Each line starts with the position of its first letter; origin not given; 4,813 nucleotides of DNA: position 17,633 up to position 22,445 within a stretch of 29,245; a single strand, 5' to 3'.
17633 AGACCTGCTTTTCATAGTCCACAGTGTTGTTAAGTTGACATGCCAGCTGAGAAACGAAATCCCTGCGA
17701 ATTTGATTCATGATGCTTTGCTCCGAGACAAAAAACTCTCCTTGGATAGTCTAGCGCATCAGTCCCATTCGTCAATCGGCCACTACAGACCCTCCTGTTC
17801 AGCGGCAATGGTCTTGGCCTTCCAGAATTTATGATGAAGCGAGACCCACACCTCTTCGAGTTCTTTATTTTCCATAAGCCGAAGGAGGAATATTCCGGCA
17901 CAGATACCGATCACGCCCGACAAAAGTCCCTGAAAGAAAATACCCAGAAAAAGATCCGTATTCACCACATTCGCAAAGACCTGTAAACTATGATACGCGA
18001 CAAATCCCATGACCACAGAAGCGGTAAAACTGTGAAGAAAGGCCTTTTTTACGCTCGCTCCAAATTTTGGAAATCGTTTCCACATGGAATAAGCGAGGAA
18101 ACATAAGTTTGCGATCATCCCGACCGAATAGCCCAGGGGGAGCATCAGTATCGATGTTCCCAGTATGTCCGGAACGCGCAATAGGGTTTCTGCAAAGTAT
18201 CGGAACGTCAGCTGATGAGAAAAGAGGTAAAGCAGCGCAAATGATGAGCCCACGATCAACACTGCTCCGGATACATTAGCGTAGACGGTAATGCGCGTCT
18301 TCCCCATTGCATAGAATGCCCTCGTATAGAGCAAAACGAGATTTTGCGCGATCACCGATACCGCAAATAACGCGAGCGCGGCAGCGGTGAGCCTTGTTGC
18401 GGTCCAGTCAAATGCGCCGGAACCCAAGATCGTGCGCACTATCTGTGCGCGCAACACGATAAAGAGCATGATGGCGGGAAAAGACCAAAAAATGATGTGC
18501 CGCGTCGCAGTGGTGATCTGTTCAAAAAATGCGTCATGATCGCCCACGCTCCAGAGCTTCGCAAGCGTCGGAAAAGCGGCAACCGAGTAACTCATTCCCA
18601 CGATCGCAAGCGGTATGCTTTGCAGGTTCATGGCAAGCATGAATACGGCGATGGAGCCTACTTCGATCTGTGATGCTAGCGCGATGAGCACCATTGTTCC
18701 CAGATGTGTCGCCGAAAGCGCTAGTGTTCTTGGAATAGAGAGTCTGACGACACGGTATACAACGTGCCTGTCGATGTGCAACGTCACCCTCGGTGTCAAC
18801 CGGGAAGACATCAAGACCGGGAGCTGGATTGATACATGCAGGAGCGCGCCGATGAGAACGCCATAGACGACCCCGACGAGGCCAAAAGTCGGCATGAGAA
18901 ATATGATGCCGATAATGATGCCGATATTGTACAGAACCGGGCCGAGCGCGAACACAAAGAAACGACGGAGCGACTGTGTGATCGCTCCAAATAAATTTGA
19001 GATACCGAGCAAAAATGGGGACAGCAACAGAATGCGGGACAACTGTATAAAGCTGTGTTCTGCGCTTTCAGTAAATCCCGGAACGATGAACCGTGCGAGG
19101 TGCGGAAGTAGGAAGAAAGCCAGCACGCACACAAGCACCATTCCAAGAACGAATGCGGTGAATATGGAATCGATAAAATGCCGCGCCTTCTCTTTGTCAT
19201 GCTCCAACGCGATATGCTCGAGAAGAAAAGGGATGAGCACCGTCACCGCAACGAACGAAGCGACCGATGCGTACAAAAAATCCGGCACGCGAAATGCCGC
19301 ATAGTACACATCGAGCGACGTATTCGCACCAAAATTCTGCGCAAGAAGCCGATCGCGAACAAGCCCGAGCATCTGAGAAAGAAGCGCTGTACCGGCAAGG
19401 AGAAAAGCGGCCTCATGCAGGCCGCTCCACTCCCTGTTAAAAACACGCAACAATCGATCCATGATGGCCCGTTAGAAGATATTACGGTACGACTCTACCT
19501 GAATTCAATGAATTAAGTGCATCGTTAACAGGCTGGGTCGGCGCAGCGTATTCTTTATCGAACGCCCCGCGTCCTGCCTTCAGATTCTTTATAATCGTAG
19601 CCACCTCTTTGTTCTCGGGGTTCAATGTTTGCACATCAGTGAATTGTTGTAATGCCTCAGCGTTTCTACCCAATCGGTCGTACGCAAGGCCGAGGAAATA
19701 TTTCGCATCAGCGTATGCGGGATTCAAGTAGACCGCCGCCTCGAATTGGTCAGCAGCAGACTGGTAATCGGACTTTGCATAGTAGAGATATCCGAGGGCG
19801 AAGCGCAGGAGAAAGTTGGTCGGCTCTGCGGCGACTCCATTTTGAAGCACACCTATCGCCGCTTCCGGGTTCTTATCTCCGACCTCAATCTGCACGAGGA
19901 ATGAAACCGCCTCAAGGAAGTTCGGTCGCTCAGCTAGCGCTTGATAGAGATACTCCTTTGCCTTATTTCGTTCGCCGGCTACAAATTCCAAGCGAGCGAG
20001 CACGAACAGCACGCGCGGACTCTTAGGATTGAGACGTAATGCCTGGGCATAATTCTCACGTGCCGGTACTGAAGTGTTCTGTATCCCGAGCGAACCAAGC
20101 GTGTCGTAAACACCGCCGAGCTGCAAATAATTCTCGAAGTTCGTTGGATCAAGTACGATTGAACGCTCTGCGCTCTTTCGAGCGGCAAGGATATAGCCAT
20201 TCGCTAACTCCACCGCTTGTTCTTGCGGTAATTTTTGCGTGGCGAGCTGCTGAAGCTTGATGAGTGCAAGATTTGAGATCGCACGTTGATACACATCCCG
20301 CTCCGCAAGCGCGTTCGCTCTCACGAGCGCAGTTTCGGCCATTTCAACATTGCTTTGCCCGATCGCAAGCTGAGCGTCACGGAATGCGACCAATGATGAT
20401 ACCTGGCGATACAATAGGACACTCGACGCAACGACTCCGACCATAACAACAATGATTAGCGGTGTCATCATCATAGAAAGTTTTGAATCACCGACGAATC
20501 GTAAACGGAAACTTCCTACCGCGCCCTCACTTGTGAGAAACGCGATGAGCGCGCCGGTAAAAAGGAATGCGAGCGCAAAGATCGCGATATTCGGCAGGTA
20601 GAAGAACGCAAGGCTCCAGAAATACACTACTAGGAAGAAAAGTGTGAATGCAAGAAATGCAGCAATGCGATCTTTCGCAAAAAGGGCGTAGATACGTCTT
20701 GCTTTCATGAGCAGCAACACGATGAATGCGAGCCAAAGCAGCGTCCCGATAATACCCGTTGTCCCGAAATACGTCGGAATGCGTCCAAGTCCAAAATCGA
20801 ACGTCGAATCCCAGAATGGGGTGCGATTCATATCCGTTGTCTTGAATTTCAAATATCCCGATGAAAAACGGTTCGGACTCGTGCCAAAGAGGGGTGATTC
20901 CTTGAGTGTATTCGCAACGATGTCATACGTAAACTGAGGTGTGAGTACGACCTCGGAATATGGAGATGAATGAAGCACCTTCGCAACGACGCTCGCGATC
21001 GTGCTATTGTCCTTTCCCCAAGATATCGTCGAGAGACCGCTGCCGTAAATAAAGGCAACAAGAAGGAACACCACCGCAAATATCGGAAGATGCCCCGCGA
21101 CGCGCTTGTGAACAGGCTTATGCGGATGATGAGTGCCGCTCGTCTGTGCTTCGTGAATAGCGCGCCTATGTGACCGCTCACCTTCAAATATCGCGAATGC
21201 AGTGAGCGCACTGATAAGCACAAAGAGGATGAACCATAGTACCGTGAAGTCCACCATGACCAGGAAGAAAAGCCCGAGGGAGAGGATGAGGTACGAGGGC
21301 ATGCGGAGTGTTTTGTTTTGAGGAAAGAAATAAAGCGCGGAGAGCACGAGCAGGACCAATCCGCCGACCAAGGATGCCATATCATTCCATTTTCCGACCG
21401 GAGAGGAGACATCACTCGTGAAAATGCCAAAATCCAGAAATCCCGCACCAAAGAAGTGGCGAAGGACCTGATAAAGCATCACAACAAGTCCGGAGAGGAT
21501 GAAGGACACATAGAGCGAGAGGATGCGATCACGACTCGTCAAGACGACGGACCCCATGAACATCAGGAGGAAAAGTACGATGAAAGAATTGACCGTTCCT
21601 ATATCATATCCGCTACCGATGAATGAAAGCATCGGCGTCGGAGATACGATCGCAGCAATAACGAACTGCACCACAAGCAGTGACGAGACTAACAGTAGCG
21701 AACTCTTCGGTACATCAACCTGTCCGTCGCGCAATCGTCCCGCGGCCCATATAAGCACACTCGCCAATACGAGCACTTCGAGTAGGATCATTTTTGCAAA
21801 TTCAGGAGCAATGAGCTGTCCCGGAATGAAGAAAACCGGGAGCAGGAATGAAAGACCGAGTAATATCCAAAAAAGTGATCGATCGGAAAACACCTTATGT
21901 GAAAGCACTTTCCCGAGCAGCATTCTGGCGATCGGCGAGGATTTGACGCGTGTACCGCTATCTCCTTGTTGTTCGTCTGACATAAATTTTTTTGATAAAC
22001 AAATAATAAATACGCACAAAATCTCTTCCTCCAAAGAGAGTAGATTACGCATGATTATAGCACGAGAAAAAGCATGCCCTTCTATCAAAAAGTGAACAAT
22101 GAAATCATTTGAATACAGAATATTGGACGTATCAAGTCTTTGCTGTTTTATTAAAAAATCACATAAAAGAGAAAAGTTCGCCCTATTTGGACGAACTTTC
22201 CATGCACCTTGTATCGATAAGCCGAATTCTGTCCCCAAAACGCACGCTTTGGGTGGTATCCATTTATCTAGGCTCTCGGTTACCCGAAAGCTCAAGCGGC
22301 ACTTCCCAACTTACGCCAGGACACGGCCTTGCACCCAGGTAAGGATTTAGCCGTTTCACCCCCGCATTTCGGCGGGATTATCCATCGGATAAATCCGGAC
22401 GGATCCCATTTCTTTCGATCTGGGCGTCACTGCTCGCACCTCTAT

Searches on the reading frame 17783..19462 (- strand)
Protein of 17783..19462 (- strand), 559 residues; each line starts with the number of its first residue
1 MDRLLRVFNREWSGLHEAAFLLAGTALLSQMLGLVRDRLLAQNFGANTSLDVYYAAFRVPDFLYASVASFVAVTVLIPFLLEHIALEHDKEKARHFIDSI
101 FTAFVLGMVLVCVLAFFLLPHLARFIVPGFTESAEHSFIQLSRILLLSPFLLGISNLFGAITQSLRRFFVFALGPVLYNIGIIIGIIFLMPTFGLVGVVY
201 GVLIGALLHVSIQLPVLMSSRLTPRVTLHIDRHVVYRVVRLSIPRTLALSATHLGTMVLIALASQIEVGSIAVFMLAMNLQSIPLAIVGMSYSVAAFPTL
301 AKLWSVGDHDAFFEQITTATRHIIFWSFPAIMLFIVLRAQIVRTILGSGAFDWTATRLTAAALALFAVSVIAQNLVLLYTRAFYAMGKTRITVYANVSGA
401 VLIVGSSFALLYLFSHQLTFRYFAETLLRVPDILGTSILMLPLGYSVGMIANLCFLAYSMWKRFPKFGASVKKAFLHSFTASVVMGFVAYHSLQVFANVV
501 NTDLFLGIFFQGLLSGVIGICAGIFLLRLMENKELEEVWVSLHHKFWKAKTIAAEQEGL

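Call 11: search_protein_families(library=pfam, proteins=[window:17783-19462:-], max_evalue=0.001)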
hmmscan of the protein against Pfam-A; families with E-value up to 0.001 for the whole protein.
window:17783-19462:- (559 aa): 1 family
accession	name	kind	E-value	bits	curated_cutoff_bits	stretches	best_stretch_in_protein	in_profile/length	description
PF03023.19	MurJ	-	1.9e-61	208.5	27.4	1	41-502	2-443/451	Lipid II flippase MurJ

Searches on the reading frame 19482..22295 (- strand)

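Call 11: search_protein_families(library=pfam, proteins=[window:19482-22295:-], max_evalue=0.001)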
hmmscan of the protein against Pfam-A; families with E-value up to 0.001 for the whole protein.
window:19482-22295:- (937 aa): 9 families
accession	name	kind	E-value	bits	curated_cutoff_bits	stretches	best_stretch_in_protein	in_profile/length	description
PF14559.12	TPR_19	-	1.2e-12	48.4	25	3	840-901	3-64/68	Tetratricopeptide repeat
PF07719.23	TPR_2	-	1.2e-10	41.1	27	0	862-895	1-34/34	Tetratricopeptide repeat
PF13431.12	TPR_17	-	4e-10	39.6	24.4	0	818-847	3-32/34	Tetratricopeptide repeat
PF13414.12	TPR_11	-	4.7e-10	39.4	26.8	0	835-876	1-42/42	TPR repeat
PF13432.12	TPR_16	-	1.1e-09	39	32.7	1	832-894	1-63/65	Tetratricopeptide repeat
PF00515.34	TPR_1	-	4.8e-09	36.1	27.8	0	862-895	1-34/34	Tetratricopeptide repeat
PF13181.12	TPR_8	-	2.9e-08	33.7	25.7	0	862-895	1-34/34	Tetratricopeptide repeat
PF13428.12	TPR_14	-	3.4e-08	33.8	23.5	0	760-802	1-43/44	Tetratricopeptide repeat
PF23914.1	TPR_CcmH_CycH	-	2.5e-05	24.6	42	0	733-817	56-144/158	Cytochrome c-type biogenesis protein H TPR domain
